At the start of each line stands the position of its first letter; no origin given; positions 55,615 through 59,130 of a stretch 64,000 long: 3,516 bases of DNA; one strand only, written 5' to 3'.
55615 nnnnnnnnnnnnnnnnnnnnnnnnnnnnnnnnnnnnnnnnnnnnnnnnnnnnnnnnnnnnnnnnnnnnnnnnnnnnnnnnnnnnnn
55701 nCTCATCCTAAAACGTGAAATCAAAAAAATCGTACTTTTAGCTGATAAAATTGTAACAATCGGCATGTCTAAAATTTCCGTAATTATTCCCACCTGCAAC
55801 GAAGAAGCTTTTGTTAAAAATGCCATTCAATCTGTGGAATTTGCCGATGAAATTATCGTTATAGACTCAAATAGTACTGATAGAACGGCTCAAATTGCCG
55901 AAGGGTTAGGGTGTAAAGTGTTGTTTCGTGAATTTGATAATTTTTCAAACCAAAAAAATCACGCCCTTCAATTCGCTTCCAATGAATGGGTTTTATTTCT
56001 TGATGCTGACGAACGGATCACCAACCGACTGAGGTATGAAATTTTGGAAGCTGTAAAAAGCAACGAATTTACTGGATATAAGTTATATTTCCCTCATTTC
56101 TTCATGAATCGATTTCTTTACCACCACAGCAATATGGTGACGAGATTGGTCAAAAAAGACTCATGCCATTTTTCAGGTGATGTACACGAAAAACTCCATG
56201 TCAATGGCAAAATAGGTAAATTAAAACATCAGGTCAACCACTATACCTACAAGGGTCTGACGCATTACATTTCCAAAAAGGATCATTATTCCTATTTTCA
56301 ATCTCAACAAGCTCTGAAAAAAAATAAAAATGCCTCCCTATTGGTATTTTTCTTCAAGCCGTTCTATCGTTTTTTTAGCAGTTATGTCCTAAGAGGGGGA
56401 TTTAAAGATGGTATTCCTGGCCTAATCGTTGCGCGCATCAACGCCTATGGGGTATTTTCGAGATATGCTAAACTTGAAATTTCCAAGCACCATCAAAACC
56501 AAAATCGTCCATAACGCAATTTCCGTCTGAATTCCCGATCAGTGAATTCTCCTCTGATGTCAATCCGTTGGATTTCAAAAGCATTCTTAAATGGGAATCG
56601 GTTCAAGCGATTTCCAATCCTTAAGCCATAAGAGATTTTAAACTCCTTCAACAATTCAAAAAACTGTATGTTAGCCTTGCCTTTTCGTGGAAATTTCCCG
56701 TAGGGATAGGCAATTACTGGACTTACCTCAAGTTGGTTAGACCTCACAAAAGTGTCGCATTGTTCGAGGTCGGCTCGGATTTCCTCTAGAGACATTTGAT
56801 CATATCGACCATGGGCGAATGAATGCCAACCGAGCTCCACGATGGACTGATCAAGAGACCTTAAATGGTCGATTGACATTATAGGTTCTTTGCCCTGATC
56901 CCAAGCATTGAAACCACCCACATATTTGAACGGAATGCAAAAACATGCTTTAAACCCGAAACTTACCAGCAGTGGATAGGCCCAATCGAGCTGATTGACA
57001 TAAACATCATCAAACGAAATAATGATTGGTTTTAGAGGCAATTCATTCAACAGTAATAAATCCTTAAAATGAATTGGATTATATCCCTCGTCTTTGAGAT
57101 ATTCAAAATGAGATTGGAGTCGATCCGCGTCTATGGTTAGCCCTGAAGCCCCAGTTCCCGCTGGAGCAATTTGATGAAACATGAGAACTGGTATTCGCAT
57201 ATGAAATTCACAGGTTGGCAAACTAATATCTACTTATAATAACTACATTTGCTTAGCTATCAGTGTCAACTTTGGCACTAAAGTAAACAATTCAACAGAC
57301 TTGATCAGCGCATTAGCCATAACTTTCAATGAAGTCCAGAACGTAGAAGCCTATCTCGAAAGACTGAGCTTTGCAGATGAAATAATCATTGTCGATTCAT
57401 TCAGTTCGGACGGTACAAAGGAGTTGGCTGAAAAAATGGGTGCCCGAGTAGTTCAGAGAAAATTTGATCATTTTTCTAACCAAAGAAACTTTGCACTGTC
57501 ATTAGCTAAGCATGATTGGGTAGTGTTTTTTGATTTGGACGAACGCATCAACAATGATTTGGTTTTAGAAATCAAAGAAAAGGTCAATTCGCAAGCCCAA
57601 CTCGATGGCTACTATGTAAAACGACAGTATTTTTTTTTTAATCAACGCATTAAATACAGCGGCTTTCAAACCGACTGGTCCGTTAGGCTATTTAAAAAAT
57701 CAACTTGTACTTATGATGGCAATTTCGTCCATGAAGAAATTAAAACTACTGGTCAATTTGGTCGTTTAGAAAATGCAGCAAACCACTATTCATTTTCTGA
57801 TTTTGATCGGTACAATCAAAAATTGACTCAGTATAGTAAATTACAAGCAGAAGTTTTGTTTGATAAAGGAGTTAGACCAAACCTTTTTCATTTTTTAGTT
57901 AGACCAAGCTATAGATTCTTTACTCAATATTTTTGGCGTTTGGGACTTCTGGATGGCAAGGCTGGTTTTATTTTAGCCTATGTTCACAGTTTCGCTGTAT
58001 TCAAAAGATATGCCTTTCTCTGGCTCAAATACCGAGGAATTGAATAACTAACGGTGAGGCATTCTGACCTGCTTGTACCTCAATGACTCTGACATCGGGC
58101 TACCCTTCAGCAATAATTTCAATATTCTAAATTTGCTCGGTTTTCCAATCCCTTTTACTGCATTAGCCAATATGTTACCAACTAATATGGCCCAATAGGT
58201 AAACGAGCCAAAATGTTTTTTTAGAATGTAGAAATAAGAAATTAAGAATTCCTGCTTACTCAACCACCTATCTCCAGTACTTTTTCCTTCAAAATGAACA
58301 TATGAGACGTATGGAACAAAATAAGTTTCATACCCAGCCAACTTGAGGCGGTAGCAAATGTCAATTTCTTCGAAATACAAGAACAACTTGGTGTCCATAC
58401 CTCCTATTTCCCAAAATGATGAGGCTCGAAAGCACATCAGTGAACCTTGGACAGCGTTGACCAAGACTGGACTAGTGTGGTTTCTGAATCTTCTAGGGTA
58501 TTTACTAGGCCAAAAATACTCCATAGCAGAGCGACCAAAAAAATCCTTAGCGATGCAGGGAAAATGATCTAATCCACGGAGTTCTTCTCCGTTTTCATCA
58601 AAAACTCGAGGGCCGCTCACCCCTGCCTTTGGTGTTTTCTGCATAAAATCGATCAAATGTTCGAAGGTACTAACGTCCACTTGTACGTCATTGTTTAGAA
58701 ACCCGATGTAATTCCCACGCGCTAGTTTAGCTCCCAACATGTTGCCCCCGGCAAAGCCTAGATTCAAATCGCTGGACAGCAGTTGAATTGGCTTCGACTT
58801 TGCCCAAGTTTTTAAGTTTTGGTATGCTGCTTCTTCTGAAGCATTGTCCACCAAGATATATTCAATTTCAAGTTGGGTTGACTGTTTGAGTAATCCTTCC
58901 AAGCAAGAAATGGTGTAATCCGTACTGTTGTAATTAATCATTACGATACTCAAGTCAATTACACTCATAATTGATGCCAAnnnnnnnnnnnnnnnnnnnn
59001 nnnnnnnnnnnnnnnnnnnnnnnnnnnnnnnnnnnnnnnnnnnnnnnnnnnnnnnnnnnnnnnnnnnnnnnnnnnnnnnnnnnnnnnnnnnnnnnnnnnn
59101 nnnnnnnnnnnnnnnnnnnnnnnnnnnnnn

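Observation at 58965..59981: Unassignable 338-aa protein coupled into the glycan operon carries sialyltransferase-like short motifs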

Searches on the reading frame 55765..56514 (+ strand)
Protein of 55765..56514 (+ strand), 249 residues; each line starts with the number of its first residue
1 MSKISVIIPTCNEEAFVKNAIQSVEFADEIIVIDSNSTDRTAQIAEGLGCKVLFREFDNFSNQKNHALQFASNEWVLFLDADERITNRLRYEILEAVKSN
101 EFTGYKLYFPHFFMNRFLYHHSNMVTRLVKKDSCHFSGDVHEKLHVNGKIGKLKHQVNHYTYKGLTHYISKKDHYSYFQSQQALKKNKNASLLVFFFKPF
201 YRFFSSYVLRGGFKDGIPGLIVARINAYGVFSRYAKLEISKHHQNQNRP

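Call 11: search_protein_families(library=pfam, proteins=[window:55765-56514:+], max_evalue=0.001)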
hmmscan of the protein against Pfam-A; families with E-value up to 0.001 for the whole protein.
window:55765-56514:+ (249 aa): 2 families
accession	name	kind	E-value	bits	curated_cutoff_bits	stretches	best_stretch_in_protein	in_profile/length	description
PF00535.33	Glycos_transf_2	-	3e-23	83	23.3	1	5-129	1-132/168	Glycosyl transferase family 2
PF13704.12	Glyco_tranf_2_4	-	1.5e-05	25.8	27.5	1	27-87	19-86/98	Glycosyl transferase family 2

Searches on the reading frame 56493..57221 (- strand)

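Call 11: search_protein_families(library=pfam, proteins=[window:56493-57221:-], max_evalue=0.001)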
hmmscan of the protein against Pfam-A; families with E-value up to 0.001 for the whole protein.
window:56493-57221:- (242 aa): 1 family
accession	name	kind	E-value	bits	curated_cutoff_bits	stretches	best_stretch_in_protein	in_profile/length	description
PF01522.26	Polysacc_deac_1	-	3.6e-10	40.3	23.1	1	63-180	6-111/124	Polysaccharide deacetylase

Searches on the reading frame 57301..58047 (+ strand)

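Call 11: search_protein_families(library=pfam, proteins=[window:57301-58047:+], max_evalue=0.001)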
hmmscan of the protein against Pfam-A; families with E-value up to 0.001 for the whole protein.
window:57301-58047:+ (248 aa): 2 families
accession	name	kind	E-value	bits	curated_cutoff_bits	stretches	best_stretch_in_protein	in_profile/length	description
PF00535.33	Glycos_transf_2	-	1.8e-14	54.4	23.3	1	5-98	3-107/168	Glycosyl transferase family 2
PF13704.12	Glyco_tranf_2_4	-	0.00011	23.1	27.5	1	17-84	12-85/98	Glycosyl transferase family 2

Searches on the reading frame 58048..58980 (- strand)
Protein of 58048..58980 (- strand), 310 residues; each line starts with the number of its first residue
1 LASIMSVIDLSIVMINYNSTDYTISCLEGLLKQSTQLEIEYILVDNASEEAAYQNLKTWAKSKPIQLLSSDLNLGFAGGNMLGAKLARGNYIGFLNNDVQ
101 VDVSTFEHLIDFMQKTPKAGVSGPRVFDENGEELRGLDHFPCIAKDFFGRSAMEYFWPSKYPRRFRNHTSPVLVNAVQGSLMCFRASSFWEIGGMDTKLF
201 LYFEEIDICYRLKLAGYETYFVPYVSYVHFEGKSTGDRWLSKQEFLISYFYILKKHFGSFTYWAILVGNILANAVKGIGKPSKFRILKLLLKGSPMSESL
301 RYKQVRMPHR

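Call 11: search_protein_families(library=pfam, proteins=[window:58048-58980:-], max_evalue=0.001)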
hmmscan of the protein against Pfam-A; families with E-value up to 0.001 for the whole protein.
window:58048-58980:- (310 aa): 4 families
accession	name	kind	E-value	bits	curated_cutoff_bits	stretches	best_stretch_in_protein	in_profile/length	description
PF00535.33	Glycos_transf_2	-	2.2e-24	86.7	23.3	1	11-192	1-167/168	Glycosyl transferase family 2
PF13641.12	Glyco_tranf_2_3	-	7e-07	29.9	27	1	10-234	3-216/230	Glycosyltransferase like family 2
PF13632.12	Glyco_trans_2_3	-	6.3e-06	26.6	27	1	92-236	2-129/198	Glycosyl transferase family group 2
PF10111.15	Glyco_tranf_2_2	-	0.00026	21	27.3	1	27-214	16-201/276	Glycosyltransferase like family 2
